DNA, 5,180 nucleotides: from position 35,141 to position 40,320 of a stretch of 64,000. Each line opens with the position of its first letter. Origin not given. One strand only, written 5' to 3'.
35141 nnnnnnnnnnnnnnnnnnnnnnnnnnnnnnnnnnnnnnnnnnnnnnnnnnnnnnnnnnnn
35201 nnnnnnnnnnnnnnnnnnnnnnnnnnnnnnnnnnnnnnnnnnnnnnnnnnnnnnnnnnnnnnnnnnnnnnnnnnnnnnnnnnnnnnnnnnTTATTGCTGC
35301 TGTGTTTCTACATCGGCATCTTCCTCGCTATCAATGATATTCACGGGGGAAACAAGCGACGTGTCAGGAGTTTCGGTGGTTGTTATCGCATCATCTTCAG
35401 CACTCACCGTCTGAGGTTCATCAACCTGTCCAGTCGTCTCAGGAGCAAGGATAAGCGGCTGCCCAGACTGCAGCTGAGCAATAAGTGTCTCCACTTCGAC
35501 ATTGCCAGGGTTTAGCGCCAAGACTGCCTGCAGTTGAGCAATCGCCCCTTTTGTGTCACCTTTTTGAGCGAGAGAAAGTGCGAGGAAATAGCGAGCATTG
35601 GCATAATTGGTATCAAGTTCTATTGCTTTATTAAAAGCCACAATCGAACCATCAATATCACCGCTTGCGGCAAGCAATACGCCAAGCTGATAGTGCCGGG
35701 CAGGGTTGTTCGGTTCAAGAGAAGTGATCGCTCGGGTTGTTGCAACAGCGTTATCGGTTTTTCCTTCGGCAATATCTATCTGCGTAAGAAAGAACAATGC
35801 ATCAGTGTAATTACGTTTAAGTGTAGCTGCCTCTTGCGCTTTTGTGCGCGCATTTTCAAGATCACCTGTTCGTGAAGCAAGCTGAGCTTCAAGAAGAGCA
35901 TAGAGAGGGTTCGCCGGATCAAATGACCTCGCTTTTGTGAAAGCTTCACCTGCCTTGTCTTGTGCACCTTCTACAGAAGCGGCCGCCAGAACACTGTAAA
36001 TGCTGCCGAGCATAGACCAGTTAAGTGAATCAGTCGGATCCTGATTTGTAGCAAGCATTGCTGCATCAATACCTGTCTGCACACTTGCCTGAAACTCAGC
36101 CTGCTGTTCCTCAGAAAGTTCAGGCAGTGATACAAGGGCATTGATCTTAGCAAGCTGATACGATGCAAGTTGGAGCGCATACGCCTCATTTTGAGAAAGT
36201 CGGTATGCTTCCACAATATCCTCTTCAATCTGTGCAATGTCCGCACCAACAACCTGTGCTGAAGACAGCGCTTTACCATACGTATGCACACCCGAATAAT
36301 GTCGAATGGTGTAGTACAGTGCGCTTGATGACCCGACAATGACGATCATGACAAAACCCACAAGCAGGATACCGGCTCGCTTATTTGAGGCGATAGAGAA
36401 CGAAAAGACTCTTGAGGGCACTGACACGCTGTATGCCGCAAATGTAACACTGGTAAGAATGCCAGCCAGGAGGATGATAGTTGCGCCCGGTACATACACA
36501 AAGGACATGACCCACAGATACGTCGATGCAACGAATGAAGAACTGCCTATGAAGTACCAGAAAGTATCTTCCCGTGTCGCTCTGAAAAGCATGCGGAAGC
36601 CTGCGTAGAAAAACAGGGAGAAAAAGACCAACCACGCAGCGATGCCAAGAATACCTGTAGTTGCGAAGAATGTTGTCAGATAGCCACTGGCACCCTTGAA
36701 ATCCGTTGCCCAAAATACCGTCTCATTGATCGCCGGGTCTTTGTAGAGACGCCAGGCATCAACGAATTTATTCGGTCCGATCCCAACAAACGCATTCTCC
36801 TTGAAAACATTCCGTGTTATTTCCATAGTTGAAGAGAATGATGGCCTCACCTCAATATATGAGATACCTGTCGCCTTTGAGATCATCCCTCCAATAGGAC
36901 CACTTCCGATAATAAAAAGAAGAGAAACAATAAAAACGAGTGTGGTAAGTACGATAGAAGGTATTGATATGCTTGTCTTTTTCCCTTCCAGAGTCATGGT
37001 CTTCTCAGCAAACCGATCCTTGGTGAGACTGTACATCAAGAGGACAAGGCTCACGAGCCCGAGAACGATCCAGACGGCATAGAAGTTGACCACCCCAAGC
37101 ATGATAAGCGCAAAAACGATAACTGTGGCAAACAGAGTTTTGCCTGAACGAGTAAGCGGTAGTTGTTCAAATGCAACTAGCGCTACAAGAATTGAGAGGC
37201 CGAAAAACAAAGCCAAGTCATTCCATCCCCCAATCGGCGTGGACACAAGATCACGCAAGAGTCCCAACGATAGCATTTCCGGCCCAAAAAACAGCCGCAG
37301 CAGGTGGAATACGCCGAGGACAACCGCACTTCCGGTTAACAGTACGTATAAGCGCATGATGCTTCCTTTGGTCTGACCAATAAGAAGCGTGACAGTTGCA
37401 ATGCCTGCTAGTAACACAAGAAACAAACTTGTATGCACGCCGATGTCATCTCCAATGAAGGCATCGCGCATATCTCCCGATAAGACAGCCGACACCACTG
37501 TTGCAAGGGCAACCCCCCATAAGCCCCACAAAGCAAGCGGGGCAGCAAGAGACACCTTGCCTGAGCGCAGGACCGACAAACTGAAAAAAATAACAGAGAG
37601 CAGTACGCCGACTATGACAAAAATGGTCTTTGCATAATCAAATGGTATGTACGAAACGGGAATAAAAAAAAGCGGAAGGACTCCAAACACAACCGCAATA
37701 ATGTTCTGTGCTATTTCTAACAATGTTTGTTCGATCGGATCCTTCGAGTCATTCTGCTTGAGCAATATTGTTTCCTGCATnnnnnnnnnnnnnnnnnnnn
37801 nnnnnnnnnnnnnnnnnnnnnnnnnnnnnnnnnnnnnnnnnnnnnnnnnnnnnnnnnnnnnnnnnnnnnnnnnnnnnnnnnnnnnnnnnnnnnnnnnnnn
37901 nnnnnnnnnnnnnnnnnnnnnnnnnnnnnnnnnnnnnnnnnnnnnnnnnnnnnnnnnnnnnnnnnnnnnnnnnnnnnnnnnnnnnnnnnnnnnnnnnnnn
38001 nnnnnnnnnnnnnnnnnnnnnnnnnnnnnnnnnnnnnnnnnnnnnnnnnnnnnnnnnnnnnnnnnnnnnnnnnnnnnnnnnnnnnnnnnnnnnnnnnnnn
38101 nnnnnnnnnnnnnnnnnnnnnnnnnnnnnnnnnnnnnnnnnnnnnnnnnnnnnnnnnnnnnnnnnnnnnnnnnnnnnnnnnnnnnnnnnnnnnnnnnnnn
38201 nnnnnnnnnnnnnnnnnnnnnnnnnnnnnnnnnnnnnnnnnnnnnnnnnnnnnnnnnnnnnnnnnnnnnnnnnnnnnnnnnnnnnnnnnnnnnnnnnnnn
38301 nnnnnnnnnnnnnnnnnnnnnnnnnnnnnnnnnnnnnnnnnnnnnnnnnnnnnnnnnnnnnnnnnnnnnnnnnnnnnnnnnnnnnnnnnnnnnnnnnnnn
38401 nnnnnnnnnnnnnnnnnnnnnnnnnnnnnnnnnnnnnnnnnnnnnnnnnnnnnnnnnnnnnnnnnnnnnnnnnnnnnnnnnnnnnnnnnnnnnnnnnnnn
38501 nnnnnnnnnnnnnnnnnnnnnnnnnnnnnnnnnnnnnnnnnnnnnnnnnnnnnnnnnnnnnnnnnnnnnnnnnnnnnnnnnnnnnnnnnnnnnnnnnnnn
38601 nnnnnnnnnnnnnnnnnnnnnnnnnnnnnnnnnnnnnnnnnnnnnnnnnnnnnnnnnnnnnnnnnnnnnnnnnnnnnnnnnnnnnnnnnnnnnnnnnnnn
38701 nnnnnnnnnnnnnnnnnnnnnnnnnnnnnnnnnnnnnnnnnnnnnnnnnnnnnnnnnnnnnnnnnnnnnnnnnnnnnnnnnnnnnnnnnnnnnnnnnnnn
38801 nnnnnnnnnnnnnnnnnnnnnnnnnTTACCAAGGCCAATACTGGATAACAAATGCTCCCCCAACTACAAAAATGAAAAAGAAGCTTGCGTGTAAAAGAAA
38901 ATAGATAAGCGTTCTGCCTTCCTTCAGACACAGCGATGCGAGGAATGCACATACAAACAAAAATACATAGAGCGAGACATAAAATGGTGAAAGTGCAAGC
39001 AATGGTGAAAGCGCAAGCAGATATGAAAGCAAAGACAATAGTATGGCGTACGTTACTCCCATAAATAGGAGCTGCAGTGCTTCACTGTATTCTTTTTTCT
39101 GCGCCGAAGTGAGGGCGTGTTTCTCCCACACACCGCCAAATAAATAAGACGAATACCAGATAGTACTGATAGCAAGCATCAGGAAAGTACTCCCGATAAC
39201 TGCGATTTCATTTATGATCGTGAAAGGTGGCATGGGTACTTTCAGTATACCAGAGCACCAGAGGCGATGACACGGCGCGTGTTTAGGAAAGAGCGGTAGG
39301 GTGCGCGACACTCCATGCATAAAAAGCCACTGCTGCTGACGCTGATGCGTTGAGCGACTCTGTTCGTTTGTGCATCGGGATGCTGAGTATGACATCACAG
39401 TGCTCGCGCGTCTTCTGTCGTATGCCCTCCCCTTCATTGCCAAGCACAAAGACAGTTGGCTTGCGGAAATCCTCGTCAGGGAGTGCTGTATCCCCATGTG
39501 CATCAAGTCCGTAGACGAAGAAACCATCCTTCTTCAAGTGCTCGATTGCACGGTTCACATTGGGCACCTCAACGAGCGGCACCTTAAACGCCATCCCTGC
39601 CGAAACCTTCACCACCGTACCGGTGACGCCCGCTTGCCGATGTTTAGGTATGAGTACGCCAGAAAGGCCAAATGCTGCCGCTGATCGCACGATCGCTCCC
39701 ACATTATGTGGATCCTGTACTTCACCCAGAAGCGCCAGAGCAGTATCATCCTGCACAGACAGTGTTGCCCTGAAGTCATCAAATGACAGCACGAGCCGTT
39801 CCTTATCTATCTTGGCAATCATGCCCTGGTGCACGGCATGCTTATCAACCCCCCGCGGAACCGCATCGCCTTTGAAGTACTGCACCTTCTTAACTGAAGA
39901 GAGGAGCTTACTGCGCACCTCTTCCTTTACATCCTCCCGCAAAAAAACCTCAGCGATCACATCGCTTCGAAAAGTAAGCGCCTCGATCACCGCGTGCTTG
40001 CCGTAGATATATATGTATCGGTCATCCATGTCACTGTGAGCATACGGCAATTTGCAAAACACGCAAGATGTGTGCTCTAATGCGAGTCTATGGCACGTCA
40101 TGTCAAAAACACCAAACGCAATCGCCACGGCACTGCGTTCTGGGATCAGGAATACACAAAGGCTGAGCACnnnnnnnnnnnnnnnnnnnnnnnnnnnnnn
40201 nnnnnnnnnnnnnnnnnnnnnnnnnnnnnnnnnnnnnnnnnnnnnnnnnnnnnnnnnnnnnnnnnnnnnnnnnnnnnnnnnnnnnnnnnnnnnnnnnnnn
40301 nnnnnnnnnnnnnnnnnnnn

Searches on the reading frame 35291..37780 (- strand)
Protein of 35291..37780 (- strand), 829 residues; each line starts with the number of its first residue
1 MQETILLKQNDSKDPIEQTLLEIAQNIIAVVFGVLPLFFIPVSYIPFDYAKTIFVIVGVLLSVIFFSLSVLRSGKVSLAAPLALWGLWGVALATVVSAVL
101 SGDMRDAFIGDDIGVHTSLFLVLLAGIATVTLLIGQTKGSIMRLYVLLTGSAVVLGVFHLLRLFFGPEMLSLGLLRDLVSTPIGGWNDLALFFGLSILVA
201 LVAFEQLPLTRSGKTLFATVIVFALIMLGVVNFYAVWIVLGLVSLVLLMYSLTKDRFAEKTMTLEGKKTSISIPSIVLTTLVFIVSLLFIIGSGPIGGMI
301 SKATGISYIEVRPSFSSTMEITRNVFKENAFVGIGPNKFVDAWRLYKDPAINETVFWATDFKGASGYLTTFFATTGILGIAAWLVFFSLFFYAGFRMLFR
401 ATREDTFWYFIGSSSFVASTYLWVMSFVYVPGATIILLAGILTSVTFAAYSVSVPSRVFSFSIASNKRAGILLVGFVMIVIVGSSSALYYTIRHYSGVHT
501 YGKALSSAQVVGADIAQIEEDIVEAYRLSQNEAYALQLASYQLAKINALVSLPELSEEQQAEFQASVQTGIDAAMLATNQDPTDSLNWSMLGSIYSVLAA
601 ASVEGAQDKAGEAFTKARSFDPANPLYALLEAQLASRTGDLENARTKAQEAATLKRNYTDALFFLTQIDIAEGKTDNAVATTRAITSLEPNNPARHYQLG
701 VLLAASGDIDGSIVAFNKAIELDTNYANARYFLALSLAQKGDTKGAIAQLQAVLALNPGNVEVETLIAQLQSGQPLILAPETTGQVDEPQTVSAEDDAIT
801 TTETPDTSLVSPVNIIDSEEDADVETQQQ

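Call 55: search_protein_families(library=pfam, proteins=[window:35291-37780:-], max_evalue=0.00001)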
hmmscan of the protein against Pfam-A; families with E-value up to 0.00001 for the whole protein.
window:35291-37780:- (829 aa): 9 families
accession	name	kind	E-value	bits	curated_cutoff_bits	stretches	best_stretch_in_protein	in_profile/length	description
PF14559.12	TPR_19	-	1.1e-12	48.6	25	1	703-770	1-68/68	Tetratricopeptide repeat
PF13414.12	TPR_11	-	2.7e-12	46.6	26.8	1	704-741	5-42/42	TPR repeat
PF07719.23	TPR_2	-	6.8e-12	45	27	0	695-725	3-33/34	Tetratricopeptide repeat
PF23914.1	TPR_CcmH_CycH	-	3.9e-10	40.2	42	0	579-694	44-156/158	Cytochrome c-type biogenesis protein H TPR domain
PF00515.34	TPR_1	-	4.1e-09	36.3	27.8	0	696-725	4-33/34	Tetratricopeptide repeat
PF13428.12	TPR_14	-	2.3e-08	34.3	23.5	0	728-770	2-44/44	Tetratricopeptide repeat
PF13431.12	TPR_17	-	3.3e-08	33.6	24.4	0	715-747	1-33/34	Tetratricopeptide repeat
PF13181.12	TPR_8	-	1.9e-07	31.1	25.7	0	696-725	4-33/34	Tetratricopeptide repeat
PF13432.12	TPR_16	-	8.9e-07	29.7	32.7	1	697-760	1-64/65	Tetratricopeptide repeat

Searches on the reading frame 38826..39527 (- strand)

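Call 55: search_protein_families(library=pfam, proteins=[window:38826-39527:-], max_evalue=0.00001)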
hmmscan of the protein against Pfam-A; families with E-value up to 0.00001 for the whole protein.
window:38826-39527:- (233 aa): 1 family
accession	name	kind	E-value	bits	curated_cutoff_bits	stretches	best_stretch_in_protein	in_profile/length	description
PF08570.15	DUF1761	-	9.7e-08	32.8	31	1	108-228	1-122/123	Protein of unknown function (DUF1761)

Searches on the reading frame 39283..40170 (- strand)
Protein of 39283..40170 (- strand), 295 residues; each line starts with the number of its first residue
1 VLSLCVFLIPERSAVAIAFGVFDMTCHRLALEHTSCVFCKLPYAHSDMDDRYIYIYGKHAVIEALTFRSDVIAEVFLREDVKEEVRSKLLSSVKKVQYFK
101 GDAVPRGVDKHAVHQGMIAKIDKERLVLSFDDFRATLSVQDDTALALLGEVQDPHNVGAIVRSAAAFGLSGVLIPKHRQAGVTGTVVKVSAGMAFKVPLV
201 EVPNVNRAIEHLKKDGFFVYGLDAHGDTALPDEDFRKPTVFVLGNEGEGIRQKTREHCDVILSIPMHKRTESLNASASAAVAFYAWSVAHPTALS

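Call 55: search_protein_families(library=pfam, proteins=[window:39283-40170:-], max_evalue=0.00001)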
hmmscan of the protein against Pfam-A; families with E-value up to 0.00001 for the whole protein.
window:39283-40170:- (295 aa): 2 families
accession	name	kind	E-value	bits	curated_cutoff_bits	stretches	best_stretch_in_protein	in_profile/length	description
PF00588.24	SpoU_methylase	-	7.4e-41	140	29.7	1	147-284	5-142/142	SpoU rRNA Methylase family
PF08032.17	SpoU_sub_bind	-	4.7e-07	30.5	22.8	1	54-125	1-74/76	RNA 2'-O ribose methyltransferase substrate binding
